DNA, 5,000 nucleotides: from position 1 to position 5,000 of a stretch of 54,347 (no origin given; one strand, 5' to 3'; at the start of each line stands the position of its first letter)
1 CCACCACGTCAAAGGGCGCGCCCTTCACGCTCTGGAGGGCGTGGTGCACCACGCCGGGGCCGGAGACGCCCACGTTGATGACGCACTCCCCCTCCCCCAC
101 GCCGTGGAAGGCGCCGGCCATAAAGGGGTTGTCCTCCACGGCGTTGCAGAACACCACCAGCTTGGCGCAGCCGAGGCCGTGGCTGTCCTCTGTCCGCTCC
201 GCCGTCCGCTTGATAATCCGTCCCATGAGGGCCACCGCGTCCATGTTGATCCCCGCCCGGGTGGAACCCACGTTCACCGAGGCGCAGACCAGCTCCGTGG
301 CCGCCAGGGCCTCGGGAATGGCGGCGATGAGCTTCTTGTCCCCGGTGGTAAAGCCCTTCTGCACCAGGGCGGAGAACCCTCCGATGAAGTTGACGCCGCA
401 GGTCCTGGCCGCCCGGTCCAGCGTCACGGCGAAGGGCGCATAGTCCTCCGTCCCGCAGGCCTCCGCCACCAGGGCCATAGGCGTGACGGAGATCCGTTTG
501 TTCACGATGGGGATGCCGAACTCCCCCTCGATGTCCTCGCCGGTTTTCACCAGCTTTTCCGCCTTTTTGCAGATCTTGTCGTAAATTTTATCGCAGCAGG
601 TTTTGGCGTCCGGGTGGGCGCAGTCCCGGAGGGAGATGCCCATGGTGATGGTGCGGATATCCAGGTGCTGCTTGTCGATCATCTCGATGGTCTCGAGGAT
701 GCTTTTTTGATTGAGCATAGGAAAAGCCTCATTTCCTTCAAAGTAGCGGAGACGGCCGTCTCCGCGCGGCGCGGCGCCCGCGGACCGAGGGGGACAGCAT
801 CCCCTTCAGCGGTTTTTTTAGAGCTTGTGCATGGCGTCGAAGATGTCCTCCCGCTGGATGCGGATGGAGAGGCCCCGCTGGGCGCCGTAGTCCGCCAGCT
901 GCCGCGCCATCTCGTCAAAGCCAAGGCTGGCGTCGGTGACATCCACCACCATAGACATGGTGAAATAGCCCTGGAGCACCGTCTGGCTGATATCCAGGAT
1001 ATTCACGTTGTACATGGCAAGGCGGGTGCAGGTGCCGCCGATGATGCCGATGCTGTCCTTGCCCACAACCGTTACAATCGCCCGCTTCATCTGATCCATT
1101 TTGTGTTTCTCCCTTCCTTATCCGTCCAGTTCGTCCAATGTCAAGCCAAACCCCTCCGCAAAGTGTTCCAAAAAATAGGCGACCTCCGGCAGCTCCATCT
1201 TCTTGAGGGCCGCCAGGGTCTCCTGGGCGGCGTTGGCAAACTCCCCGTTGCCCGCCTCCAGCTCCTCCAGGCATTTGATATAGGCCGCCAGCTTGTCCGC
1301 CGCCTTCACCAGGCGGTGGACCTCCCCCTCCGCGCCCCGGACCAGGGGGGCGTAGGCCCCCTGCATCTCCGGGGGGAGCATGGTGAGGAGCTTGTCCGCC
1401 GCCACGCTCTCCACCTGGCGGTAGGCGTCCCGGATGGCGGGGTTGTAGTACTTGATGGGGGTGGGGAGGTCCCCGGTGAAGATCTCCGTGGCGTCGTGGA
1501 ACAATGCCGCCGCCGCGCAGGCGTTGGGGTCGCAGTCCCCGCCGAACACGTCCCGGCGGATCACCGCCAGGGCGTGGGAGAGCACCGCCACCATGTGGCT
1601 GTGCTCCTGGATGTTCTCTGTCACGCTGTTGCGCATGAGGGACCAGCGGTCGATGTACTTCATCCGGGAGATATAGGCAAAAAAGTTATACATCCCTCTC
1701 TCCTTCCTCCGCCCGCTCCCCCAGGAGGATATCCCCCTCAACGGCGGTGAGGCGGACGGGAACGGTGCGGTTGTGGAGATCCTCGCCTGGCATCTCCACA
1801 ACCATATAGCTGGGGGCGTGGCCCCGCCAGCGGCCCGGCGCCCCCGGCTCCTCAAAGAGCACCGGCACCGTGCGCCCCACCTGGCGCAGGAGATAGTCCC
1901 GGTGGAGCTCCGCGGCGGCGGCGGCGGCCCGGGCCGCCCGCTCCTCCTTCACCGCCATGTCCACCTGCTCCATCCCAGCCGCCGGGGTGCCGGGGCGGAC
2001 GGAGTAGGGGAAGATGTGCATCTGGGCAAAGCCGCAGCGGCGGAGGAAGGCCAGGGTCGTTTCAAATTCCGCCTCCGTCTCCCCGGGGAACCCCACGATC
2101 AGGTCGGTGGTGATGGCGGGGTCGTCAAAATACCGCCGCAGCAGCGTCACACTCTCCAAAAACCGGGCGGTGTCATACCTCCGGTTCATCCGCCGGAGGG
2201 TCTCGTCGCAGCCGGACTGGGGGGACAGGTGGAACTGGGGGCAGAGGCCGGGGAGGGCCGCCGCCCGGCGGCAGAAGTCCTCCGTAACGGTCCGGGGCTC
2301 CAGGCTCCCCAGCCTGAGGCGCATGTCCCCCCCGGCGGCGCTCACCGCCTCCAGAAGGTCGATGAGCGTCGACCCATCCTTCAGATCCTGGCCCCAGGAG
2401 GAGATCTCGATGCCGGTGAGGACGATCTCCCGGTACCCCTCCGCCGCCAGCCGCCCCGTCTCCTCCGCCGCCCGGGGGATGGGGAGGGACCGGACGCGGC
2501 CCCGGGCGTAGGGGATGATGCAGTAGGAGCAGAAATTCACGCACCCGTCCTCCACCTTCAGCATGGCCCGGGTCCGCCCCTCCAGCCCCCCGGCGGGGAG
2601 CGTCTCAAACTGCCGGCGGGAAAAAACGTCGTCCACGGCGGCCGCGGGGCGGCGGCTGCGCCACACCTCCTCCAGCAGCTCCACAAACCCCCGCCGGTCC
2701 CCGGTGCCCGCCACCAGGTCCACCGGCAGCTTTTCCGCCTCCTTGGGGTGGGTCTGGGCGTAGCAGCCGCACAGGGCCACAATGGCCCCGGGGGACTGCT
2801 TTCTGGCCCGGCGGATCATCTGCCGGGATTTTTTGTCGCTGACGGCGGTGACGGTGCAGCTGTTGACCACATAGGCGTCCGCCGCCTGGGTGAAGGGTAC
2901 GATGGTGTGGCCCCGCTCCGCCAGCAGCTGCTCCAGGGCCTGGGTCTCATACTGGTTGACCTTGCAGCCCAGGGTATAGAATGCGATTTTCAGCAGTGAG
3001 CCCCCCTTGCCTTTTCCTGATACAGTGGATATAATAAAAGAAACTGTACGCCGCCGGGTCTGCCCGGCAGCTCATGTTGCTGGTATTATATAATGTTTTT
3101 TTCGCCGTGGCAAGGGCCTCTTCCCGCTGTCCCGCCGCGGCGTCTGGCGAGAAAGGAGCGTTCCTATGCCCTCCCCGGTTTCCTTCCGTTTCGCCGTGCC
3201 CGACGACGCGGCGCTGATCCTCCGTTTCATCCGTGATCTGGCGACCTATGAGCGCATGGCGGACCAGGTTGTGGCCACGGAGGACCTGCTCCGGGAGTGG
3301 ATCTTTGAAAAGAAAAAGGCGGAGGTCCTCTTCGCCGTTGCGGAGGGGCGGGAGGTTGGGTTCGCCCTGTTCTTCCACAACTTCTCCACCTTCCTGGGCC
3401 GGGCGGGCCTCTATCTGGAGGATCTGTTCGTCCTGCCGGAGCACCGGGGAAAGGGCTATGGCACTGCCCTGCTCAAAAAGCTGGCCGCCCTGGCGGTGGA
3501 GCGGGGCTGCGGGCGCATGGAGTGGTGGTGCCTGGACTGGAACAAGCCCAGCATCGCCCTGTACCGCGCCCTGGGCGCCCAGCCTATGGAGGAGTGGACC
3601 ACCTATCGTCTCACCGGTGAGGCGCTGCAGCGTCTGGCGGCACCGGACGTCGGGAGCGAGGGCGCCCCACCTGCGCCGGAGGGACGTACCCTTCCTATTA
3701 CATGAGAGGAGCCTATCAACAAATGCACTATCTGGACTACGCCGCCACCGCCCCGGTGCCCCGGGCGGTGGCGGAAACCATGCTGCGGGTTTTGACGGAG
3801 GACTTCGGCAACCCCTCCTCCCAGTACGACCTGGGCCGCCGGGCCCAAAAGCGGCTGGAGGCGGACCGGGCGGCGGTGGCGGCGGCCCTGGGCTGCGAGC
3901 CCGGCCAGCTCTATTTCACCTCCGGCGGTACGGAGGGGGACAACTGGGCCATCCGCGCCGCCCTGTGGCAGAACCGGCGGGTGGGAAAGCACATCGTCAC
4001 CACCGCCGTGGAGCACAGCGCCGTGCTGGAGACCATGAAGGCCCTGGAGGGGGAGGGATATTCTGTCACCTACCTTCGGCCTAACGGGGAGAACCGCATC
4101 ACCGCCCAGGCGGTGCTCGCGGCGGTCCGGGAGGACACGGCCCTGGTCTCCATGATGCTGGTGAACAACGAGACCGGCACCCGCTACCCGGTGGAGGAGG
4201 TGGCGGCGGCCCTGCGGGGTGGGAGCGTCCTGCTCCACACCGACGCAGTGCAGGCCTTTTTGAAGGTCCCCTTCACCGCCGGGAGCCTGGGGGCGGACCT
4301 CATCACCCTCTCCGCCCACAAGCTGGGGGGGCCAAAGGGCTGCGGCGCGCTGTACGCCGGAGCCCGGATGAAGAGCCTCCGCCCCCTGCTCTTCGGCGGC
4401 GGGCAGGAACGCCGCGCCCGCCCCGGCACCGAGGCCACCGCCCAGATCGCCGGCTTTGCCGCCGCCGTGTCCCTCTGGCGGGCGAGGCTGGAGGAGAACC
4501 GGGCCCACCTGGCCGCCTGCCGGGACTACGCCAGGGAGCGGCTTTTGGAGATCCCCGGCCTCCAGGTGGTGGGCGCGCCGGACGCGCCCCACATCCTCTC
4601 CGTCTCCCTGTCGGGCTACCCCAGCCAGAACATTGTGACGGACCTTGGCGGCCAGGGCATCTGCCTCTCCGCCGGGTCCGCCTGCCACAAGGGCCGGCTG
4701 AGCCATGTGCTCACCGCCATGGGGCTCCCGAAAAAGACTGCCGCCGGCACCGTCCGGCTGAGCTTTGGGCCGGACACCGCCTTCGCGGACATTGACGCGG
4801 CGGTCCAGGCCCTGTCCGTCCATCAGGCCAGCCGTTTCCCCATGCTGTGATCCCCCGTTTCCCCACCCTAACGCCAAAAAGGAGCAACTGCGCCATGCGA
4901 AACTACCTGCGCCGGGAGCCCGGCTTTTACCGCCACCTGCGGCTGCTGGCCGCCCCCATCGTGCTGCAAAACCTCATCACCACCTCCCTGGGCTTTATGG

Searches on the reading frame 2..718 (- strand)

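Call 60: search_protein_families(library=pfam, proteins=[window:2-718:-], max_evalue=0.00001)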
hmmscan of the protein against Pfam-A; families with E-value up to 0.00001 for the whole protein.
window:2-718:- (239 aa): 1 family
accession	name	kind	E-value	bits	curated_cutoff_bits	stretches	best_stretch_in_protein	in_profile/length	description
PF05167.17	DUF711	-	5.3e-97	325.7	25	1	12-236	1-226/413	Uncharacterised ACR (DUF711)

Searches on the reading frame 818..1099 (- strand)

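Call 60: search_protein_families(library=pfam, proteins=[window:818-1099:-], max_evalue=0.00001)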
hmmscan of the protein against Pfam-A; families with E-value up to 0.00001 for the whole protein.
window:818-1099:- (93 aa): 1 family
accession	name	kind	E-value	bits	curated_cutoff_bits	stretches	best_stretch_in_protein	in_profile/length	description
PF13740.12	ACT_6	-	5.6e-09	36.2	23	1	7-59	3-55/76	ACT domain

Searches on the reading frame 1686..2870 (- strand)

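Call 60: search_protein_families(library=pfam, proteins=[window:1686-2870:-], max_evalue=0.00001)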
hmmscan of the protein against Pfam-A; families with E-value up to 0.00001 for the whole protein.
window:1686-2870:- (394 aa): 2 families
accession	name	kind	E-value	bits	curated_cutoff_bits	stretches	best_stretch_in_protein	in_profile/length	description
PF04055.27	Radical_SAM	-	9.1e-24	84.9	29.5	1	108-276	5-166/166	Radical SAM superfamily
PF00919.26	UPF0004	-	8.7e-10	38.9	27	1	1-55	41-98/98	Uncharacterized protein family UPF0004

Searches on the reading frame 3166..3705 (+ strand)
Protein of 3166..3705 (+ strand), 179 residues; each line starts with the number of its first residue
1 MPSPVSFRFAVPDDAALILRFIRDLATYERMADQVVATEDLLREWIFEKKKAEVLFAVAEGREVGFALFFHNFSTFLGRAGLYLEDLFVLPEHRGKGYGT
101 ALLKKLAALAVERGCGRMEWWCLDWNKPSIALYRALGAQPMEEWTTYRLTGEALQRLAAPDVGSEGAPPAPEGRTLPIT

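Call 60: search_protein_families(library=pfam, proteins=[window:3166-3705:+], max_evalue=0.00001)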
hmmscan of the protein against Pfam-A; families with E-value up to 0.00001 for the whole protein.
window:3166-3705:+ (179 aa): 5 families
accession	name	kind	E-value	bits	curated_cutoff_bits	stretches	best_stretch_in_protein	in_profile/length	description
PF00583.31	Acetyltransf_1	-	6.5e-21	75.2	20.7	1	38-137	20-115/116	Acetyltransferase (GNAT) family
PF13508.13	Acetyltransf_7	-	4.9e-13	49.7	27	1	54-137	5-81/84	Acetyltransferase (GNAT) domain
PF08445.16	FR47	-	1.4e-08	35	22.1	1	83-147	23-84/86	FR47-like protein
PF13302.13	Acetyltransf_3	-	1.6e-07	32.5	25.4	1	8-139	5-138/138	Acetyltransferase (GNAT) domain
PF13673.13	Acetyltransf_10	-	9.1e-06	26.1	23.6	0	40-116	20-86/128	Acetyltransferase (GNAT) domain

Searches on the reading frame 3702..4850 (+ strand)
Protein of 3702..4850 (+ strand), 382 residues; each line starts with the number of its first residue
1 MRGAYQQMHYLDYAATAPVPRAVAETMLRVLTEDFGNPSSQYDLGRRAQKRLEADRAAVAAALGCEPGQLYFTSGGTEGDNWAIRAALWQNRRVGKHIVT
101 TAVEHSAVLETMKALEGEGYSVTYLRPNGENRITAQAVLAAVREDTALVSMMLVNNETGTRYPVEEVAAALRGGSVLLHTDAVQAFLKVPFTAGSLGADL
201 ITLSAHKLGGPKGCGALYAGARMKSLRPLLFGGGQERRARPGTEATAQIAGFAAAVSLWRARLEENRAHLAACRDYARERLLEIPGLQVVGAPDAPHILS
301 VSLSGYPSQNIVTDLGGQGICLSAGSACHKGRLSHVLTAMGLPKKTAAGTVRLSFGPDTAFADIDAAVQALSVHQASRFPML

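Call 60: search_protein_families(library=pfam, proteins=[window:3702-4850:+], max_evalue=0.00001)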
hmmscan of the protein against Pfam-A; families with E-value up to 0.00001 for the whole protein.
window:3702-4850:+ (382 aa): 1 family
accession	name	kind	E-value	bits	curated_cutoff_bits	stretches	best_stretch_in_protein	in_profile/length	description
PF00266.25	Aminotran_5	-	2.9e-69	234.3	21.5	1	9-366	1-370/371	Aminotransferase class-V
